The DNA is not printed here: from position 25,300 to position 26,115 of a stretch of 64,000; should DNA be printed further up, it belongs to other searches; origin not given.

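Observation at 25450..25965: Orphan MurD C-terminal-domain paralog inserted between murD and ftsW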

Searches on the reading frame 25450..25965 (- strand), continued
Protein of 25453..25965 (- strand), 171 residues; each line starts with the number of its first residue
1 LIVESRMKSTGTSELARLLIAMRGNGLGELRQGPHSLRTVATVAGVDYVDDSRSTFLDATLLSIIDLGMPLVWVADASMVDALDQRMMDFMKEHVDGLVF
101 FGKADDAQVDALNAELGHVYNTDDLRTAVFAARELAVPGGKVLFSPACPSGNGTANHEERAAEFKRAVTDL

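Call 29: fold_search(model_id=the predicted structure, library=pdb)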
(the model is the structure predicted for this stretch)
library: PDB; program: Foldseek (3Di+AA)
matches with E <= 10: 1345; with E <= 0.001: 38
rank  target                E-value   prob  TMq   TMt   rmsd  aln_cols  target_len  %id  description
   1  7sy9_A                1.2e-07  1.00  0.68  0.28   3.4       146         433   32  Crystal Structure of UDP-N-acetylmuramoylalanine--D-glutamate ligase (MurD) from Pseudomonas aeruginosa PAO1 (released 2021-12-15)
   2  7ti7                  1.5e-07  1.00  0.63  0.26   4.2       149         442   21  Crystal Structure of UDP-N-acetylmuramoylalanine-D-glutamate ligase from Acinetobacter baumannii AB5075-UW in complex wi (released 2022-01-26)
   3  7u35_B                1.6e-07  1.00  0.65  0.26   3.8       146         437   31  Crystal Structure of UDP-N-acetylmuramoylalanine--D-glutamate ligase (MurD) from Pseudomonas aeruginosa PAO1 in comple (released 2022-03-09)
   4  7u35_A                2.1e-07  1.00  0.63  0.26   4.0       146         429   30  Crystal Structure of UDP-N-acetylmuramoylalanine--D-glutamate ligase (MurD) from Pseudomonas aeruginosa PAO1 in comple (released 2022-03-09)
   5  8dp2                  2.5e-07  1.00  0.67  0.27   3.5       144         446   32  Crystal Structure of UDP-N-acetylmuramoylalanine--D-glutamate ligase (MurD) from Pseudomonas aeruginosa PAO1 in complex  (released 2022-08-17)
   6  2uag                  6.2e-07  1.00  0.60  0.26   4.1       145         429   27  UDP-N-ACETYLMURAMOYL-L-ALANINE:D-GLUTAMATE LIGASE (released 2000-02-25)
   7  3lk7                  6.2e-07  1.00  0.64  0.25   8.8       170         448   23  The Crystal Structure of UDP-N-acetylmuramoylalanine-D-glutamate (MurD) ligase from Streptococcus agalactiae to 1.5A (released 2010-02-09)
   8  4buc_A                6.6e-07  1.00  0.60  0.25   8.2       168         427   17  CRYSTAL STRUCTURE OF MURD LIGASE FROM THERMOTOGA MARITIMA IN APO FORM (released 2013-07-17)
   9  1eeh                  7.5e-07  1.00  0.65  0.27   3.6       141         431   28  UDP-N-ACETYLMURAMOYL-L-ALANINE:D-GLUTAMATE LIGASE (released 2001-01-17)
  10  5a5e                  8.5e-07  1.00  0.57  0.24   7.4       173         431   25  CRYSTAL STRUCTURE OF MURD LIGASE FROM ESCHERICHIA COLI (released 2016-04-13)
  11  2wjp                  1.3e-06  1.00  0.56  0.24   5.0       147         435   26  CRYSTAL STRUCTURE OF MURD LIGASE IN COMPLEX WITH D-GLU CONTAINING RHODANINE INHIBITOR (released 2010-08-25)
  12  7sy9_B                1.4e-06  1.00  0.66  0.27   3.6       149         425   32  Crystal Structure of UDP-N-acetylmuramoylalanine--D-glutamate ligase (MurD) from Pseudomonas aeruginosa PAO1 (released 2021-12-15)
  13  8v8x                  1.6e-06  1.00  0.57  0.24   9.6       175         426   25  Crystal Structure of Apo UDP-N-acetylmuramoylalanine--D-glutamate ligase (MurD) from E. coli (Orthorhombic P form2) (released 2023-12-13)
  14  7sir                  2.4e-06  1.00  0.63  0.26   4.3       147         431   22  Crystal Structure of UDP-N-acetylmuramoylalanine-D-glutamate ligase from Acinetobacter baumannii AB5075-UW (released 2021-11-03)
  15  2jff                  2.5e-06  1.00  0.57  0.24   5.0       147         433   26  Crystal structure of MurD ligase in complex with D-Glu containing sulfonamide inhibitor (released 2007-05-15)
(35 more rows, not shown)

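Call 30: find_encoding_contigs(protein=P0135, flank=5000, max_places=2)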
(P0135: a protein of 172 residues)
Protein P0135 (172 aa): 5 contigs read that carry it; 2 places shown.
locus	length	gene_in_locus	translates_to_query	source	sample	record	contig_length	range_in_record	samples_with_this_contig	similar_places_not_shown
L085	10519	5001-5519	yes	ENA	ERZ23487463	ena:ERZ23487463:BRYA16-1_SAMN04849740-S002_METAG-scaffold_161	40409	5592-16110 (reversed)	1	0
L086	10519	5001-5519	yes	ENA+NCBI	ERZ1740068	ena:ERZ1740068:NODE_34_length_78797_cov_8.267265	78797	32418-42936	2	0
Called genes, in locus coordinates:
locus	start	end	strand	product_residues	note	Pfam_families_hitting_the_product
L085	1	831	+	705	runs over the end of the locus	PF03717:PBP_dimer (weak), PF00905:Transpeptidase, PF03793:PASTA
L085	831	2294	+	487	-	PF01225:Mur_ligase, PF08245:Mur_ligase_M, PF02875:Mur_ligase_C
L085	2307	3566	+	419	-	PF10555:MraY_sig1 (weak), PF00953:Glycos_transf_4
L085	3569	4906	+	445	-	PF21377:MurD_N, PF21799:MurD-like_N, PF08245:Mur_ligase_M, PF02875:Mur_ligase_C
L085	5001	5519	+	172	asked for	PF02875:Mur_ligase_C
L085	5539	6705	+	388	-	PF01098:FTSW_RODA_SPOVE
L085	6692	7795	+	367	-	PF03033:Glyco_transf_28, PF04101:Glyco_tran_28_C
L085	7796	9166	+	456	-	PF01225:Mur_ligase, PF08245:Mur_ligase_M, PF02875:Mur_ligase_C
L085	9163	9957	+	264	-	-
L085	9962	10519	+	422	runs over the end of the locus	PF11104:PilM_2 (faint), PF14450:FtsA, PF02491:SHS2_FTSA, PF00012:HSP70 (faint), PF06723:MreB_Mbl, PF06277:EutA, PF14450:FtsA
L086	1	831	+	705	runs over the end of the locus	PF03717:PBP_dimer (weak), PF00905:Transpeptidase, PF03793:PASTA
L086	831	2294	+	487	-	PF01225:Mur_ligase, PF08245:Mur_ligase_M, PF02875:Mur_ligase_C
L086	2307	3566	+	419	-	PF10555:MraY_sig1 (weak), PF00953:Glycos_transf_4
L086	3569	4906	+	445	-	PF21377:MurD_N, PF21799:MurD-like_N, PF08245:Mur_ligase_M, PF02875:Mur_ligase_C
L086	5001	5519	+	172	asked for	PF02875:Mur_ligase_C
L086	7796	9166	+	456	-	PF01225:Mur_ligase, PF08245:Mur_ligase_M, PF02875:Mur_ligase_C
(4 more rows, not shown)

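Call 31: find_encoding_contigs(protein=P0156, flank=5000, max_places=2)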
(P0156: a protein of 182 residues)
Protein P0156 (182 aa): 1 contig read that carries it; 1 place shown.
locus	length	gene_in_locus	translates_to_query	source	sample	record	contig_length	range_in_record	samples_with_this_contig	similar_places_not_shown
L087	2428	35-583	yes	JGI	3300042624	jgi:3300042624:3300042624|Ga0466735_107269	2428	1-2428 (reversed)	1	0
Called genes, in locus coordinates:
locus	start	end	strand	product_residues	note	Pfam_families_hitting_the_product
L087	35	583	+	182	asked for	PF02875:Mur_ligase_C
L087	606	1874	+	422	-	PF01098:FTSW_RODA_SPOVE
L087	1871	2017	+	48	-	PF03033:Glyco_transf_28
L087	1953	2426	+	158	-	?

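Call 33: find_homologous_proteins(query=A2, max_evalue=1e-10)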
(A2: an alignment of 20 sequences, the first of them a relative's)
Query A2 (20 sequences) (172 aa, profile of the alignment): 2193 proteins with E <= 1e-10 among 7037 candidates; the best 120 are listed.
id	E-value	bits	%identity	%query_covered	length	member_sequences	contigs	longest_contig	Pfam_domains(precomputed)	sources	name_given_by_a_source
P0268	1.5e-65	238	48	96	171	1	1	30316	PF02875.27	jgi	jgi:UDP-N-acetylmuramoylalanine--D-glutamate ligase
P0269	2.2e-65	238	48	96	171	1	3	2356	PF02875.27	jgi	jgi:UDP-N-acetylmuramoylalanine--D-glutamate ligase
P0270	2.7e-64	234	48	94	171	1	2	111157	PF02875.27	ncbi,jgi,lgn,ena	jgi:UDP-N-acetylmuramoylalanine--D-glutamate ligase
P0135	4.0e-64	233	100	100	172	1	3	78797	PF02875.27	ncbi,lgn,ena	ncbi:MAG: glutamate ligase domain-containing protein [Salibacteraceae bacterium]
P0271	7.2e-64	233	48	91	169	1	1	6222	PF02875.27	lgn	-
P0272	1.3e-63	232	49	91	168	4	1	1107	PF02875.27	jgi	-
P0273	1.8e-63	231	49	90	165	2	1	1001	PF02875.27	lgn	-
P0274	5.2e-63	230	48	91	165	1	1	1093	PF02875.27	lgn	-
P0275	1.5e-62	228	64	90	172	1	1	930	PF02875.27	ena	-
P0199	1.5e-62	228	65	96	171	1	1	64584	PF02875.27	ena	-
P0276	1.7e-62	228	46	99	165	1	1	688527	PF02875.27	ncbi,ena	-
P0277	3.6e-62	227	59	97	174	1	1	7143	PF02875.27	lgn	-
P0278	4.1e-62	227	61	91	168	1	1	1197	PF02875.27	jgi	jgi:UDP-N-acetylmuramoylalanine--D-glutamate ligase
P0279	4.3e-62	227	44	91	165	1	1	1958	PF02875.27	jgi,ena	-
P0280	5.3e-62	227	46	90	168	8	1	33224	PF02875.27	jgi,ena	jgi:UDP-N-acetylmuramoylalanine--D-glutamate ligase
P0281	9.8e-62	226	89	99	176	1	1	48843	PF02875.27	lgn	-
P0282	1.2e-61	225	60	94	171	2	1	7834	PF02875.27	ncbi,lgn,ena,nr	ncbi:MAG: hypothetical protein JKY53_10150 [Flavobacteriales bacterium]|nr:hypothetical protein [Fla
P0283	1.3e-61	225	45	91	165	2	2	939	PF02875.27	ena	-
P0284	1.6e-61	225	44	91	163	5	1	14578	PF02875.27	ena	-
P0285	2.6e-61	224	45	91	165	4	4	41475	PF02875.27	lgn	-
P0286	2.9e-61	224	50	91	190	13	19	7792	PF02875.27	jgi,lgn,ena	jgi:UDP-N-acetylmuramoylalanine--D-glutamate ligase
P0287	3.0e-61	224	49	88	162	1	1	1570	PF02875.27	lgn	-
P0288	3.6e-61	224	62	90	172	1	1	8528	PF02875.27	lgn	-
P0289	4.6e-61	224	47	91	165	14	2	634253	PF02875.27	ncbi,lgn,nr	ncbi:MAG: hypothetical protein H6599_07545 [Flavobacteriales bacterium]|nr:hypothetical protein [Fla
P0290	5.8e-61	223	44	87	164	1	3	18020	PF02875.27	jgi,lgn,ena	-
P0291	5.9e-61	223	46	91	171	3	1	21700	PF02875.27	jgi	jgi:UDP-N-acetylmuramoylalanine--D-glutamate ligase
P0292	8.9e-61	223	48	90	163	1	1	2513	PF02875.27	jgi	jgi:UDP-N-acetylmuramoylalanine--D-glutamate ligase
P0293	1.1e-60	222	62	94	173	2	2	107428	PF02875.27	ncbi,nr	ncbi:hypothetical protein N9R81_06250 [Flavobacteriales bacterium]|nr:hypothetical protein [Flavobac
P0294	1.1e-60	222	45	91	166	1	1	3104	PF02875.27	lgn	-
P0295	1.6e-60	222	46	94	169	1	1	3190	PF02875.27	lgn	-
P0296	2.1e-60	221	60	90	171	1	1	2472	PF02875.27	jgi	jgi:UDP-N-acetylmuramoylalanine--D-glutamate ligase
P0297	2.5e-60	221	46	90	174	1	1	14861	PF02875.27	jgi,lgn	jgi:UDP-N-acetylmuramoylalanine--D-glutamate ligase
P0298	2.9e-60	221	49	91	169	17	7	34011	PF02875.27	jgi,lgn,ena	-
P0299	3.2e-60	221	48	88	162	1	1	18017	PF02875.27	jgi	-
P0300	3.4e-60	221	44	91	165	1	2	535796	PF02875.27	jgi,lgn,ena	-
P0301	3.5e-60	221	49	91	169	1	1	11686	PF02875.27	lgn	-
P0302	4.1e-60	220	59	93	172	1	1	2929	PF02875.27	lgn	-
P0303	4.3e-60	220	59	100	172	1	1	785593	PF02875.27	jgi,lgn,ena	-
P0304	4.7e-60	220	48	92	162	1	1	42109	PF02875.27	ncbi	-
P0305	4.8e-60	220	45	91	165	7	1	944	PF02875.27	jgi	-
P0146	9.3e-60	219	44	91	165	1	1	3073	PF02875.27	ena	-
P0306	1.1e-59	219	47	90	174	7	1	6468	PF02875.27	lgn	-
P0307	1.3e-59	219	47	91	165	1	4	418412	PF02875.27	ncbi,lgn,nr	ncbi:MAG: hypothetical protein H6600_00405 [Flavobacteriales bacterium]|nr:hypothetical protein [Fla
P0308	1.4e-59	219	45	86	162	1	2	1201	PF02875.27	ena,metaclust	metaclust:\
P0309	1.5e-59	219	45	86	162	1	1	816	PF02875.27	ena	-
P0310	1.5e-59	219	45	90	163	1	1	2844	PF02875.27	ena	-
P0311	1.7e-59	218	53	95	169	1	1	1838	PF02875.27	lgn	-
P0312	1.8e-59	218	46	90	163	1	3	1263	PF02875.27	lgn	-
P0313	2.0e-59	218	62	89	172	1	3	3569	PF02875.27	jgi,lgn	jgi:UDP-N-acetylmuramoylalanine--D-glutamate ligase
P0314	2.0e-59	218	49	91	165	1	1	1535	PF02875.27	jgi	-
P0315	2.6e-59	218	46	90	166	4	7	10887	PF02875.27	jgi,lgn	jgi:UDP-N-acetylmuramoylalanine--D-glutamate ligase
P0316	3.0e-59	218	58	97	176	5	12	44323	PF02875.27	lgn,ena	-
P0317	3.9e-59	217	45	90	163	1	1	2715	PF02875.27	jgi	jgi:UDP-N-acetylmuramoylalanine--D-glutamate ligase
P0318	4.4e-59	217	43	96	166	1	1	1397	PF02875.27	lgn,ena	-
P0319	5.1e-59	217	47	96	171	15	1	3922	PF02875.27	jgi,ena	-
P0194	5.1e-59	217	36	96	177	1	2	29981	PF02875.27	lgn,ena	-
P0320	5.5e-59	217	58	90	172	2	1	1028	PF02875.27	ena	-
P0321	6.2e-59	217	45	86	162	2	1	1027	PF02875.27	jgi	-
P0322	8.0e-59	216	46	86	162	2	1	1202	PF02875.27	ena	-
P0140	1.1e-58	216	47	91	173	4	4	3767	PF02875.27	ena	-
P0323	1.2e-58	216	46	91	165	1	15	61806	PF02875.27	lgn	-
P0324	1.2e-58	216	44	99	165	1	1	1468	PF02875.27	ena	-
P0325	1.8e-58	215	45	86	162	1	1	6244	PF02875.27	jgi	jgi:UDP-N-acetylmuramoylalanine--D-glutamate ligase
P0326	1.9e-58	215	45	86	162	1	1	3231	PF02875.27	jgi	jgi:UDP-N-acetylmuramoylalanine--D-glutamate ligase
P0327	1.9e-58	215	47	90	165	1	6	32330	PF02875.27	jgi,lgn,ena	jgi:UDP-N-acetylmuramoylalanine--D-glutamate ligase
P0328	2.1e-58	215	60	91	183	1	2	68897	PF02875.27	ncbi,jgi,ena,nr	ncbi:MAG: hypothetical protein COA57_02710 [Flavobacteriales bacterium]|nr:hypothetical protein [Bac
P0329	2.2e-58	215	60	90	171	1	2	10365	PF02875.27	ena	-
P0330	2.3e-58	215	45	86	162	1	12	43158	PF02875.27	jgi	jgi:UDP-N-acetylmuramoylalanine--D-glutamate ligase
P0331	2.7e-58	214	43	99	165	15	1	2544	PF02875.27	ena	-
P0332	2.8e-58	214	60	90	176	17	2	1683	PF02875.27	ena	-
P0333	3.1e-58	214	45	86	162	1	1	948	PF02875.27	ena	-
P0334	4.0e-58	214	60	94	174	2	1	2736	PF02875.27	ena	-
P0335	4.4e-58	214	46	90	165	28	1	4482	PF02875.27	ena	-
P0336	4.8e-58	214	45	86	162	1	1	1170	PF02875.27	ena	-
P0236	6.3e-58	213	43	90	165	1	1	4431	PF02875.27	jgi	jgi:UDP-N-acetylmuramoylalanine--D-glutamate ligase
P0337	7.8e-58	213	44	90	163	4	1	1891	PF02875.27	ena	-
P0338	8.5e-58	213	43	86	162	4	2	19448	PF02875.27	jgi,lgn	jgi:UDP-N-acetylmuramoylalanine--D-glutamate ligase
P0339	1.0e-57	213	44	86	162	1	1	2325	PF02875.27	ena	-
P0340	1.1e-57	213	51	90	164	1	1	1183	PF02875.27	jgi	jgi:UDP-N-acetylmuramoylalanine--D-glutamate ligase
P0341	1.3e-57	212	56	100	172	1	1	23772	PF02875.27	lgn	-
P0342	1.6e-57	212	43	86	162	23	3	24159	PF02875.27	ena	-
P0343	2.0e-57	212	41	90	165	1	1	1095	PF02875.27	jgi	jgi:UDP-N-acetylmuramoylalanine--D-glutamate ligase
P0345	2.4e-57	211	44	90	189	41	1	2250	PF02875.27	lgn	-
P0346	4.7e-57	210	49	91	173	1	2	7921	PF02875.27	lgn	-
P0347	5.8e-57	210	45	94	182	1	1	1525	PF02875.27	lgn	-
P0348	6.5e-57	210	47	91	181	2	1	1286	PF02875.27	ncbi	-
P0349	7.4e-57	210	53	88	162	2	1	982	PF02875.27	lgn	-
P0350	7.8e-57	210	46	96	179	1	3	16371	PF02875.27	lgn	-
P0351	8.4e-57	210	45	91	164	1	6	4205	PF02875.27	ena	-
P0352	9.7e-57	209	52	92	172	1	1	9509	PF02875.27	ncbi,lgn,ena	-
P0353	1.1e-56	209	50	90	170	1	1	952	PF02875.27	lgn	-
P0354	1.5e-56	209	47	93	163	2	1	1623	PF02875.27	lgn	-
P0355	1.6e-56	209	53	95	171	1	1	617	PF02875.27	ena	-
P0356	2.4e-56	208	46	91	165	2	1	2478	PF02875.27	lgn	-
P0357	2.7e-56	208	52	90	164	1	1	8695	PF02875.27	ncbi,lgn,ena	-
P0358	2.9e-56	208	48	91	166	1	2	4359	PF02875.27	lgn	-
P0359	3.4e-56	208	48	91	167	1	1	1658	PF02875.27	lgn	-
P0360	3.6e-56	208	43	94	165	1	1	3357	PF02875.27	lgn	-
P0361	4.8e-56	207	53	91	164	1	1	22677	PF02875.27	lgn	-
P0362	7.2e-56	207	52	99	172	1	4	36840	PF02875.27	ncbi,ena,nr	ncbi:MAG: hypothetical protein HRT71_18215 [Flavobacteriales bacterium]|nr:hypothetical protein [Fla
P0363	7.4e-56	207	43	91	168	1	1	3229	PF02875.27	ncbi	-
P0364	7.4e-56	207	43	95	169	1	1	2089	PF02875.27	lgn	-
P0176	8.2e-56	206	40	99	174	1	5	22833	PF02875.27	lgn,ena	-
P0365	8.5e-56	206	46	93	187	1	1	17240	PF02875.27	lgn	-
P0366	1.0e-55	206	53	91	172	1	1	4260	PF02875.27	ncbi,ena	-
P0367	1.2e-55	206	58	90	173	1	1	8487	PF02875.27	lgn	-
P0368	2.0e-55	205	43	90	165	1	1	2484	PF02875.27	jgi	jgi:UDP-N-acetylmuramoylalanine--D-glutamate ligase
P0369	3.0e-55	205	37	99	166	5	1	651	PF02875.27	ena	-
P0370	3.5e-55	204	48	93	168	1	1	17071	PF02875.27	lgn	-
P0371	7.5e-55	203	47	91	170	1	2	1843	PF02875.27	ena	-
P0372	8.6e-55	203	55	91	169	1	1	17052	PF02875.27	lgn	-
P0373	8.8e-55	203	41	94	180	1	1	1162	PF02875.27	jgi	-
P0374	1.1e-54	203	54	92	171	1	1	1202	PF02875.27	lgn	-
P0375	1.2e-54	203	45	92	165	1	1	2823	PF02875.27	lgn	-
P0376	1.6e-54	202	53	88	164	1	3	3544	PF02875.27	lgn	-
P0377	1.8e-54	202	42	95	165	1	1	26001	PF02875.27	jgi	jgi:UDP-N-acetylmuramoylalanine--D-glutamate ligase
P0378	2.0e-54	202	42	86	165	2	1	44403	PF02875.27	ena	-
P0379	2.0e-54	202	50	97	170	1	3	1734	PF02875.27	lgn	-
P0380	3.6e-54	201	57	91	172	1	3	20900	PF02875.27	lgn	-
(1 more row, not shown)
